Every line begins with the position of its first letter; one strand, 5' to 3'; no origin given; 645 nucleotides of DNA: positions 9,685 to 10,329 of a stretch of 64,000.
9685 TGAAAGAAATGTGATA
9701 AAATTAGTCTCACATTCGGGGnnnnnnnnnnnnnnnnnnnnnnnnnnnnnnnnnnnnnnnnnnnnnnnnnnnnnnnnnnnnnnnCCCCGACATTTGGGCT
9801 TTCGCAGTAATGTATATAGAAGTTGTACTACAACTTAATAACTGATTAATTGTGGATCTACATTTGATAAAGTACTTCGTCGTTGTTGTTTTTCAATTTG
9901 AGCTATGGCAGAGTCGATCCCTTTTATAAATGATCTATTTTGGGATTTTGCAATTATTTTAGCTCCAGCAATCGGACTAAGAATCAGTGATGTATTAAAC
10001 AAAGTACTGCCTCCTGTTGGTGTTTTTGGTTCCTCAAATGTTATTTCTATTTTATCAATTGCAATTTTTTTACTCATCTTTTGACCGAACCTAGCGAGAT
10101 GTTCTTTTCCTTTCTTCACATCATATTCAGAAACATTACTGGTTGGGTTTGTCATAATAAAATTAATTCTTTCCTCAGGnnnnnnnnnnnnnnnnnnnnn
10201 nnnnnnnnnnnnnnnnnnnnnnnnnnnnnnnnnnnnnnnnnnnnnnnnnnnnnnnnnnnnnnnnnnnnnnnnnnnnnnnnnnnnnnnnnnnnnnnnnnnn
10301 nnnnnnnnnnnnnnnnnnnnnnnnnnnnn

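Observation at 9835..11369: Four-CBS sensor fused to an HPF/RaiA-like ribosome-binding domain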

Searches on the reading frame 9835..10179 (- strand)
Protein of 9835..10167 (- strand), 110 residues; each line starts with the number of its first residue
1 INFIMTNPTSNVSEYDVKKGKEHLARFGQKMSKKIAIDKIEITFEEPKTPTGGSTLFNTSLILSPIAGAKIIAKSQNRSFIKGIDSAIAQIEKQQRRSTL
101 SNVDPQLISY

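Call 3: search_protein_families(library=pfam, proteins=[window:9835-10167:-], max_evalue=10)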
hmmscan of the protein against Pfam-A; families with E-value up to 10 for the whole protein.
window:9835-10167:- (110 aa): 1 family
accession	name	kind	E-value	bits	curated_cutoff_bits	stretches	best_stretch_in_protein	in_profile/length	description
PF02482.25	Ribosomal_S30AE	-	0.031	15.5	23.7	1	29-97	23-82/88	Sigma 54 modulation protein / S30EA ribosomal protein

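Call 4: search_protein_families(library=ncbifam, proteins=[window:9835-10167:-], max_evalue=10)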
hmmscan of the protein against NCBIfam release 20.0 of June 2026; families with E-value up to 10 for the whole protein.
window:9835-10167:- (110 aa): 0 families

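Call 6: search_solved_structures(query=window:9835-10167:-, max_evalue=10, show_alignments=3)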
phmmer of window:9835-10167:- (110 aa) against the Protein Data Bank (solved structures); distinct sequences matched with E-value up to 10: 1.
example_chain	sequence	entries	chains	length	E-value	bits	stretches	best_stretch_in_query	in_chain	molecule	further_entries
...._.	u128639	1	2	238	1.6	12.3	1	43-94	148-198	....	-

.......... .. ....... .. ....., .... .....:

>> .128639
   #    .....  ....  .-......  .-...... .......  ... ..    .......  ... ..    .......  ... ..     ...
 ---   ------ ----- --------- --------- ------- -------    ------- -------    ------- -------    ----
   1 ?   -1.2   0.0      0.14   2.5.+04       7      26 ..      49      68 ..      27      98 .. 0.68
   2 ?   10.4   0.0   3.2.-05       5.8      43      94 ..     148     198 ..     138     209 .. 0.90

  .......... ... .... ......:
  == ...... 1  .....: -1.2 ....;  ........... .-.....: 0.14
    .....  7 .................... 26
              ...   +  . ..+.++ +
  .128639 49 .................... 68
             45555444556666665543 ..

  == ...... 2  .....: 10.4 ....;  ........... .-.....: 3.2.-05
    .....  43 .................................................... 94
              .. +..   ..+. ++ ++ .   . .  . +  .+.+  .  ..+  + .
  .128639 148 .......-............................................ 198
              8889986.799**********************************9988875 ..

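Call 10: search_solved_structures(query=A2, max_evalue=10, show_alignments=4)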
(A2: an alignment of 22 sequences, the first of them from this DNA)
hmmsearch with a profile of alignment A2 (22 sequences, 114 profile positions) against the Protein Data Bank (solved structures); distinct sequences matched with E-value up to 10: 0.

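Call 11: search_protein_families(library=pfam, alignment_id=A2, max_evalue=1)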
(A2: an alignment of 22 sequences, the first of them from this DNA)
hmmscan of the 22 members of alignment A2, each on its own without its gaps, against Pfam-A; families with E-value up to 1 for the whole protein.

A. member 1, seq(114 aa): 1 family
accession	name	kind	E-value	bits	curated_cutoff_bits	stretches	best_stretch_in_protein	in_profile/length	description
PF02482.25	Ribosomal_S30AE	-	0.03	15.5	23.7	1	33-101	23-82/88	Sigma 54 modulation protein / S30EA ribosomal protein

B. families by the number of members that match (of 22 scanned): 16 families
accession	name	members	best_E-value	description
PF02482.25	Ribosomal_S30AE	11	0.00022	Sigma 54 modulation protein / S30EA ribosomal protein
PF12143.14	PPO1_KFDV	3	0.0059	Chloroplastic Polyphenol Oxidase C-terminal domain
PF08952.17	DUF1866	2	0.002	Domain of unknown function (DUF1866)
PF07326.16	RCS1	1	0.0017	Regulator of chromosome segregation 1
PF15377.11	DUF4604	1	0.016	Domain of unknown function (DUF4604)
PF05189.18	RTC_insert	1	0.033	RNA 3'-terminal phosphate cyclase (RTC), insert domain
PF22387.1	PhiCb5_coat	1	0.04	Phage phiCb5, coat protein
PF16238.11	DUF4897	1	0.053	Domain of unknown function (DUF4897)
PF14450.12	FtsA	1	0.06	Cell division protein FtsA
PF10112.14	Halogen_Hydrol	1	0.066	5-bromo-4-chloroindolyl phosphate hydrolysis protein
PF02431.20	Chalcone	1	0.079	Chalcone-flavanone isomerase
PF17887.7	Jak1_Phl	1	0.091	Jak1 pleckstrin homology-like domain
PF03646.20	FlaG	1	0.092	FlaG protein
PF01288.25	HPPK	1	0.1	7,8-dihydro-6-hydroxymethylpterin-pyrophosphokinase (HPPK)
PF12814.13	Mcp5_PH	1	0.13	Meiotic cell cortex C-terminal pleckstrin homology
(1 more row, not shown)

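Call 29: predict_structure(alignment_id=A2)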
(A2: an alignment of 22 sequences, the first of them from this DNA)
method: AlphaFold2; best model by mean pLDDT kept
length: 114 residues; sequences in the alignment: 22
mean_pLDDT: 83.0   pTM: 0.74
mean pLDDT of the five models: 83.0, 81.5, 81.2, 79.5, 79.0
residues with pLDDT >= 90: 53; 70-90: 45; 50-70: 5; < 50: 11
segments of 3 or more residues with pLDDT < 50: 106-114
pLDDT, mean of each block of 10 residues (from residue 1): 74 84 92 89 91 79 92 91 92 91 55 41
secondary structure, 60 per line:
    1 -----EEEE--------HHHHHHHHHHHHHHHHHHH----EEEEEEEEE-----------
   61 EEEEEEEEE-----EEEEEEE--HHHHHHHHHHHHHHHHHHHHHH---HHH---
elements in order: E6-9 H18-36 E41-49 E61-69 E75-81 H84-105

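Call 31: search_protein_representatives(alignment_id=A2)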
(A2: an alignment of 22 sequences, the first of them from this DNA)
Query: 22 sequences, 114 profile positions. Proteins with E-value up to 0.001 (for the whole library): 102; up to 1e-10: 47; up to 1e-30: 10. The best 102 are listed.
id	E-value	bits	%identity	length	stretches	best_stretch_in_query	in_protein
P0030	1.1e-47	176.8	-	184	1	1-112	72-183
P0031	8.2e-43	161.1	-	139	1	1-112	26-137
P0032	6.0e-42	158.3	-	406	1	1-113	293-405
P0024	7.2e-41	154.8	-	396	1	1-109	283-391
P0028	4.4e-38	145.9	-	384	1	2-108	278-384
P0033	8.2e-35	135.3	-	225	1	1-108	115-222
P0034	1.9e-34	134.1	-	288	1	1-107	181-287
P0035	3.5e-34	133.3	-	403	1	1-112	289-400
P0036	4.9e-33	129.6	-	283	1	1-103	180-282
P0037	2.3e-32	127.4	-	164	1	2-110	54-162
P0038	6.3e-29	116.4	-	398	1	1-107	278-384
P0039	1.1e-27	112.4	-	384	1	1-103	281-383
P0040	5.3e-26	106.9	-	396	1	3-107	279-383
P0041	6.2e-26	106.7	-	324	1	1-108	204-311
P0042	1.1e-25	105.9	-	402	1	2-110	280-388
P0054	1.4e-19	86.2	-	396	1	5-108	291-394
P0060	1.5e-17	79.7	-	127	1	3-110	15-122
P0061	3.0e-17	78.7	-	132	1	7-109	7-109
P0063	9.2e-16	73.9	-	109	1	3-105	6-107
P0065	2.6e-15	72.4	-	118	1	6-106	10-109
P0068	1.2e-13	67.1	-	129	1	1-93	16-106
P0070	6.7e-13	64.7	-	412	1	3-107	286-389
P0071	9.3e-12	61.0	-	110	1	2-100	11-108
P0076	3.0e-10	56.2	-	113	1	4-101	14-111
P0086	6.0e-09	52.0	-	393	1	1-104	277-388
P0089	1.8e-08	50.4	-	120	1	21-105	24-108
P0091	5.2e-08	49.0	-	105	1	1-98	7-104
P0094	1.2e-07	47.8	-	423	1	3-103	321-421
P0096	3.0e-07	46.5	-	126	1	4-103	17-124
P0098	7.1e-07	45.3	-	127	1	2-108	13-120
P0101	1.2e-06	44.6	-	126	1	18-103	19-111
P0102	1.9e-06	43.9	-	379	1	1-99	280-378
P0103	2.0e-06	43.8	-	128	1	23-102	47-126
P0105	2.8e-06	43.4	-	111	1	13-102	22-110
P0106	3.1e-06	43.2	-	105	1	14-104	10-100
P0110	6.9e-06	42.1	-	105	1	4-102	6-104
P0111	1.1e-05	41.5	-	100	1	31-102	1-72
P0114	3.2e-05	39.9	-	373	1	7-101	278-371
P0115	4.4e-05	39.5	-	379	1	3-100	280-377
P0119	1.4e-04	37.9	-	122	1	12-104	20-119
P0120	1.7e-04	37.6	-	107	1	13-103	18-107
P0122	1.8e-04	37.6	-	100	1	16-103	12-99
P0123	2.7e-04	37.0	-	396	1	21-106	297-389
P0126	6.3e-04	35.8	-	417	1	6-104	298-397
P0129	9.8e-04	35.2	-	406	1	18-103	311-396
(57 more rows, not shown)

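Call 32: fold_search(model_id=the predicted structure, library=pdb)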
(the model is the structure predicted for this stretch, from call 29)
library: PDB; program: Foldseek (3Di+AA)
matches with E <= 10: 882; with E <= 0.001: 17
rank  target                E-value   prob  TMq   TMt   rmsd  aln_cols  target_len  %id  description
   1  5mmj_y                1.8e-05  1.00  0.72  0.71   4.2       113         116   14  Structure of the small subunit of the chloroplast ribosome (released 2017-01-11)
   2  6eri_BV               3.7e-05  1.00  0.71  0.76   3.0       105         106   14  Structure of the chloroplast ribosome with chl-RRF and hibernation-promoting factor (released 2018-04-18)
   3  8fmw_W                4.2e-05  1.00  0.62  0.71   3.4       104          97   19  The structure of a hibernating ribosome in the Lyme disease pathogen (released 2023-11-08)
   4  28lu_y                4.8e-05  1.00  0.69  0.56   2.9       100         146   11  Structure of the Chlamydomonas reinhardtii chlororibosome with factor pY (released 2026-04-01)
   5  5myj_A                5.4e-05  1.00  0.62  0.47   7.5       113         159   17  Structure of 70S ribosome from Lactococcus lactis (released 2017-10-11)
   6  5x8r_y                1.2e-04  1.00  0.71  0.75   2.9       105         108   15  Structure of the 30S small subunit of chloroplast ribosome from spinach (released 2017-06-07)
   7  5zep_x                3.4e-04  1.00  0.66  0.74   2.8       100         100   15  M. smegmatis hibernating state 70S ribosome structure (released 2018-09-26)
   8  6dzk_Y                3.8e-04  1.00  0.65  0.71   3.1       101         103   15  Cryo-EM Structure of Mycobacterium smegmatis C(minus) 30S ribosomal subunit with MPY (released 2018-09-19)
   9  7m4z_v                5.2e-04  1.00  0.60  0.66   4.0       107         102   11  A. baumannii Ribosome-Eravacycline complex: hpf-bound 70S (released 2021-05-19)
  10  6qbz_MODEL_1_A        5.2e-04  1.00  0.48  0.49   5.6       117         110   11  Solution structure of the N-terminal domain of the Staphylococcus aureus Hibernation Promoting Factor (released 2019-06-19)
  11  3tqm_B                5.9e-04  1.00  0.64  0.77   2.6       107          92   17  Structure of an ribosomal subunit interface protein from Coxiella burnetii (released 2011-09-28)
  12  4hei_B                5.9e-04  1.00  0.61  0.74   2.7       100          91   14  2A X-RAY STRUCTURE OF HPF from VIBRIO CHOLERAE (released 2012-10-24)
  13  8rd8_D                5.9e-04  1.00  0.60  0.64   3.6       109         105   15  Cryo-EM structure of P. urativorans 70S ribosome in complex with hibernation factors Balon and RaiA (structure 1). (released 2024-02-21)
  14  4hei_A                6.7e-04  1.00  0.63  0.75   2.7       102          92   13  2A X-RAY STRUCTURE OF HPF from VIBRIO CHOLERAE (released 2012-10-24)
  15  3tqm_A                6.7e-04  1.00  0.57  0.68   4.0       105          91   17  Structure of an ribosomal subunit interface protein from Coxiella burnetii (released 2011-09-28)
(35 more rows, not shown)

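Call 49: list_cluster_members(proteins=[P0086, P0094, P0102, P0114, P0115, P0123, P0126, P0129, P0054, P0070])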
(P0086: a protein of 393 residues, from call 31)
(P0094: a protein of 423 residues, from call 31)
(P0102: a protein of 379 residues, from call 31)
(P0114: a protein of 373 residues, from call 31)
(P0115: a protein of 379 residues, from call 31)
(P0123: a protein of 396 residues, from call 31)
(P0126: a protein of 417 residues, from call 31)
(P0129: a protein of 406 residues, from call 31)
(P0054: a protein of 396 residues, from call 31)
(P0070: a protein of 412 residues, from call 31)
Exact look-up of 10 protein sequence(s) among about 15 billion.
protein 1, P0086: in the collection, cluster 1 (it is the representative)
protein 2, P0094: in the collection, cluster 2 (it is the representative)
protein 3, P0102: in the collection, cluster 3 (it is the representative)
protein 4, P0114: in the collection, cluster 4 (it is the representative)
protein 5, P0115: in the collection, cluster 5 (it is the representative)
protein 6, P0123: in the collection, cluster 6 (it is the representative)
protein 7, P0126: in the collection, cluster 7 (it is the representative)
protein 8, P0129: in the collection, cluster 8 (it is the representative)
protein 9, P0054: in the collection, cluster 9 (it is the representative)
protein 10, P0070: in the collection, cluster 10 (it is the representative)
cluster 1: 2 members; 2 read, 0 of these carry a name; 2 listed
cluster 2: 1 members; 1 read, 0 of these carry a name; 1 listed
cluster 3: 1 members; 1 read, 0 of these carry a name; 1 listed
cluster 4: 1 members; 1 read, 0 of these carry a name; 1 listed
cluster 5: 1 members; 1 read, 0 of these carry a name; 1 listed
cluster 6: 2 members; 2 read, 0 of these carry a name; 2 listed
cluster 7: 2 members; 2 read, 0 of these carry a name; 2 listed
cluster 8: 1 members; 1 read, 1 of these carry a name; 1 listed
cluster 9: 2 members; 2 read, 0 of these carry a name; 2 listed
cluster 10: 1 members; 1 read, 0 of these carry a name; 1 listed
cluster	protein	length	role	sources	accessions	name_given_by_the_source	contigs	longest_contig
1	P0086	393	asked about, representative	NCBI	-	-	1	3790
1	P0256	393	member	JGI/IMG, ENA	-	-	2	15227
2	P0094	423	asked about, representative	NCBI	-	-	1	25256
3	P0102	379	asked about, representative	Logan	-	-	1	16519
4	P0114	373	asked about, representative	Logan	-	-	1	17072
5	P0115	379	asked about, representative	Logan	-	-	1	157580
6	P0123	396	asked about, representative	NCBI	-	-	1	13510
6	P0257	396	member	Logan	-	-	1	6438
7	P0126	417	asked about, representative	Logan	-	-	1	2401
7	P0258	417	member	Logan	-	-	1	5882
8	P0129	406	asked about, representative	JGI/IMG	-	CBS domain-containing protein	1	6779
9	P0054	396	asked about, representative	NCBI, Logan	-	-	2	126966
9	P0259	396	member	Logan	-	-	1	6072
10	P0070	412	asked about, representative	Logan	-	-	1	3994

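Call 53: search_protein_families(library=pfam, proteins=[P0060, P0061, P0063, P0065, P0068, P0071, P0076, P0089, P0091, P0101], max_evalue=0.01)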
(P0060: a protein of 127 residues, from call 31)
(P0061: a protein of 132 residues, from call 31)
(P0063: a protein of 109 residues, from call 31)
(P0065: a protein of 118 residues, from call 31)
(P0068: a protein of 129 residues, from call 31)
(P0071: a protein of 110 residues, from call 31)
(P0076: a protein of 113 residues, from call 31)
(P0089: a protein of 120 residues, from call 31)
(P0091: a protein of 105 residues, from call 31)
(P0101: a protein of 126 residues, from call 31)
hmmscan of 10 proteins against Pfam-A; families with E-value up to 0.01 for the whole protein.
P0060 (127 aa): 1 family
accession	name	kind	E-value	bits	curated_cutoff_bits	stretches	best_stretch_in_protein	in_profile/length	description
PF05158.18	RNA_pol_Rpc34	-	0.0082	16.1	28.4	1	42-120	212-291/332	RNA polymerase Rpc34 subunit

P0061 (132 aa): 0 families

P0063 (109 aa): 1 family
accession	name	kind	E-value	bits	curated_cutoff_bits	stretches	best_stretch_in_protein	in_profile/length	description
PF02482.25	Ribosomal_S30AE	-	0.0077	17.4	23.7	1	34-107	22-86/88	Sigma 54 modulation protein / S30EA ribosomal protein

P0065 (118 aa): 1 family
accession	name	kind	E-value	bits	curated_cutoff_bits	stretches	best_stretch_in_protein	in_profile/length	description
PF02482.25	Ribosomal_S30AE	-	0.007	17.5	23.7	1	48-109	34-87/88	Sigma 54 modulation protein / S30EA ribosomal protein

P0068 (129 aa): 0 families

P0071 (110 aa): 1 family
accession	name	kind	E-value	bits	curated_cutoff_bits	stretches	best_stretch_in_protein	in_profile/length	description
PF02482.25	Ribosomal_S30AE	-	5.2e-06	27.5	23.7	1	34-106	13-79/88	Sigma 54 modulation protein / S30EA ribosomal protein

P0076 (113 aa): 2 families
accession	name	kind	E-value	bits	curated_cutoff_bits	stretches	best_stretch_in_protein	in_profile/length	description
PF02482.25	Ribosomal_S30AE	-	0.0013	19.9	23.7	1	40-108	20-79/88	Sigma 54 modulation protein / S30EA ribosomal protein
PF21968.2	TcdA1_RBD_3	-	0.0053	17.4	27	0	55-104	4-54/106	TcdA1, receptor binding domain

P0089 (120 aa): 1 family
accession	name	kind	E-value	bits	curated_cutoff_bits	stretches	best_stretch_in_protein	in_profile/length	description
PF02482.25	Ribosomal_S30AE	-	0.0081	17.3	23.7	1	35-105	22-83/88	Sigma 54 modulation protein / S30EA ribosomal protein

P0091 (105 aa): 1 family
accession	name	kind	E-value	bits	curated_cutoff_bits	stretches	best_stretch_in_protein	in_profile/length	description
PF02482.25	Ribosomal_S30AE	-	0.0002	22.4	23.7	1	29-105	13-80/88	Sigma 54 modulation protein / S30EA ribosomal protein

P0101 (126 aa): 0 families

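Call 54: search_protein_families(library=pfam, proteins=[P0096, P0098, P0103, P0105, P0106, P0110, P0111, P0119, P0120, P0122], max_evalue=0.01)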
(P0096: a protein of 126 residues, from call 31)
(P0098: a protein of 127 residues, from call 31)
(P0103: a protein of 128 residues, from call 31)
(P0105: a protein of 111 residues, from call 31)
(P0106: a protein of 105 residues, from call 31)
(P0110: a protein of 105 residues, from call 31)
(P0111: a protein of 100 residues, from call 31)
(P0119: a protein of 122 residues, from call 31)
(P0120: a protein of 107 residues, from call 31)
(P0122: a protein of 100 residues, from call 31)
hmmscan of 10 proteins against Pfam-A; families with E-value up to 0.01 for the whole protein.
P0096 (126 aa): 0 families

P0098 (127 aa): 1 family
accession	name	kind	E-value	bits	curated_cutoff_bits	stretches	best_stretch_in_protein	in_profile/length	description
PF16527.11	CpxA_peri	-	0.0013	19.5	23.5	1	37-113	17-91/134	Two-component sensor protein CpxA, periplasmic domain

P0103 (128 aa): 2 families
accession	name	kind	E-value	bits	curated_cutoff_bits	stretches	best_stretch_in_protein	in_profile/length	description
PF16762.11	RHH_6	-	0.0005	21.1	27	1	53-92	30-69/77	Ribbon-helix-helix domain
PF02482.25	Ribosomal_S30AE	-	0.003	18.7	23.7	1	57-125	16-82/88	Sigma 54 modulation protein / S30EA ribosomal protein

P0105 (111 aa): 1 family
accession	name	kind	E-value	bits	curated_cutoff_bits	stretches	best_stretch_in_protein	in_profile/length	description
PF02482.25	Ribosomal_S30AE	-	0.00043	21.4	23.7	1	33-110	18-83/88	Sigma 54 modulation protein / S30EA ribosomal protein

P0106 (105 aa): 1 family
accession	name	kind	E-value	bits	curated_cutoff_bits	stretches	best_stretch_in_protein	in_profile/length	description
PF02482.25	Ribosomal_S30AE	-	1.9e-05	25.7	23.7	1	21-101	15-86/88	Sigma 54 modulation protein / S30EA ribosomal protein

P0110 (105 aa): 0 families

P0111 (100 aa): 0 families

P0119 (122 aa): 0 families

P0120 (107 aa): 1 family
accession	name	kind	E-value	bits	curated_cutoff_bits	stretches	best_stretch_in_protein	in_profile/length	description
PF02482.25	Ribosomal_S30AE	-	9e-05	23.6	23.7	1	29-105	18-82/88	Sigma 54 modulation protein / S30EA ribosomal protein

P0122 (100 aa): 1 family
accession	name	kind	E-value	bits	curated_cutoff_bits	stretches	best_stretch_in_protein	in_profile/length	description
PF02482.25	Ribosomal_S30AE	-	4.6e-06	27.7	23.7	1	12-98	10-83/88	Sigma 54 modulation protein / S30EA ribosomal protein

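Call 58: find_encoding_contigs(protein=P0054, flank=8000, max_places=2)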
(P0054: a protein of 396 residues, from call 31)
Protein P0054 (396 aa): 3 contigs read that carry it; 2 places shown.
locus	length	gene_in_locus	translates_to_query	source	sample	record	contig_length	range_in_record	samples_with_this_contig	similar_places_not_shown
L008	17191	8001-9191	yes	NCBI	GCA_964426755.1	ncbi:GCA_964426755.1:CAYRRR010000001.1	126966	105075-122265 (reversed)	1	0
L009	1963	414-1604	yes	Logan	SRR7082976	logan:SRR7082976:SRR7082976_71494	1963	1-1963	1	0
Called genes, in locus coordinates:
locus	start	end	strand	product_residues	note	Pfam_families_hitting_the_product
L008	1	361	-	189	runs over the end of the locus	PF02245:Pur_DNA_glyco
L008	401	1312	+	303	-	PF00005:ABC_tran, PF13304:AAA_21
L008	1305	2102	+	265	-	PF12679:ABC2_membrane_2, PF12730:ABC2_membrane_4, PF10920:DUF2705, PF26999:ABC-2_memb_rel, PF12698:ABC2_membrane_3 (weak), PF13346:ABC2_membrane_5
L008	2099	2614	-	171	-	-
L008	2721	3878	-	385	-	PF04519:Bactofilin (faint), PF26514:DUF8173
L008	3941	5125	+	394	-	PF05496:RuvB_N, PF13191:AAA_16 (faint), PF20720:nSTAND3 (faint), PF00004:AAA, PF16193:AAA_assoc_2, PF12002:MgsA_C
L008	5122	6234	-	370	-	-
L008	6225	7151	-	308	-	PF01544:CorA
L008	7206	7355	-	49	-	-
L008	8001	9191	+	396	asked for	PF00571:CBS (weak)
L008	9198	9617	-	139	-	PF08818:DUF1801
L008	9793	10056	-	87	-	PF09656:PGPGW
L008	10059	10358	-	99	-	-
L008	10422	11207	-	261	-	-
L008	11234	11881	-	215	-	PF01746:tRNA_m1G_MT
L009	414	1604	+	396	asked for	PF00571:CBS (weak)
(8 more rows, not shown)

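Call 59: find_encoding_contigs(protein=P0115, flank=8000, max_places=2)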
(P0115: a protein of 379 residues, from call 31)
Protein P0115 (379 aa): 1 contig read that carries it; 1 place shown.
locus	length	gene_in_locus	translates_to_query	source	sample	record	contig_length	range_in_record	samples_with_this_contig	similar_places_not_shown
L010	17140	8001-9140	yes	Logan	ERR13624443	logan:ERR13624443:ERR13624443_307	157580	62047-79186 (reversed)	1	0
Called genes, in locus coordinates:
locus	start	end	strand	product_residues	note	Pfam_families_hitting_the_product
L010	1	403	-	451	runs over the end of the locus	PF00753:Lactamase_B, PF12706:Lactamase_B_2 (faint), PF16661:Lactamase_B_6 (weak), PF10996:Beta-Casp, PF07521:RMMBL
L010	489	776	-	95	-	PF13893:RRM_5 (weak), PF00076:RRM_1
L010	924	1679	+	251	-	PF16656:Pur_ac_phosph_N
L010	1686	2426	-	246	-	PF13098:Thioredoxin_2 (faint), PF13462:Thioredoxin_4, PF01323:DSBA, PF13462:Thioredoxin_4, PF01323:DSBA (weak)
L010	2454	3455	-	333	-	PF09587:PGA_cap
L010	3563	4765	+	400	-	-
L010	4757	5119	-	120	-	PF00072:Response_reg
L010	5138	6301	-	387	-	PF00989:PAS (weak), PF13188:PAS_8 (weak), PF08448:PAS_4, PF13426:PAS_9, PF00512:HisKA, PF02518:HATPase_c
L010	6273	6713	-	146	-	PF08448:PAS_4 (weak), PF13426:PAS_9 (weak)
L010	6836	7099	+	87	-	PF04226:Transgly_assoc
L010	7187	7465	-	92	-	-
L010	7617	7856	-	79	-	-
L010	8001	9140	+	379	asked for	PF00571:CBS (faint)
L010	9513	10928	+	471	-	PF00860:Xan_ur_permease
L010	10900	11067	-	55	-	-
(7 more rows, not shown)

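Call 67: find_encoding_contigs(protein=P0094, flank=8000, max_places=1)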
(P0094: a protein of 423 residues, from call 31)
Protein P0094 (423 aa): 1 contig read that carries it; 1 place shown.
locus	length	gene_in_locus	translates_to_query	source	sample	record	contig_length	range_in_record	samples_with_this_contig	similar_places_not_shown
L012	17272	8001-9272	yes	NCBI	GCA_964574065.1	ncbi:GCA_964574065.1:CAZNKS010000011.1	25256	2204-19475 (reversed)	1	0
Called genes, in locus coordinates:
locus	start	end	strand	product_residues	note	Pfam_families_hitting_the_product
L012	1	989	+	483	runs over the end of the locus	-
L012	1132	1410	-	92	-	-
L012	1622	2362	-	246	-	PF00902:TatC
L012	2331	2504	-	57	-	PF02416:TatA_B_E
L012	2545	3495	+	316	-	PF00041:fn3 (weak)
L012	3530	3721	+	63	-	-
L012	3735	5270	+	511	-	PF12708:Pect-lyase_RHGA_epim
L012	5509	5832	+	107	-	-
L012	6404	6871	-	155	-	PF00692:dUTPase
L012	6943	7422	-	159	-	-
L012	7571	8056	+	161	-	-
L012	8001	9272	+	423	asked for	PF00571:CBS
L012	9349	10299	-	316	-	PF01699:Na_Ca_ex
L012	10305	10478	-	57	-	-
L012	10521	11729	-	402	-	-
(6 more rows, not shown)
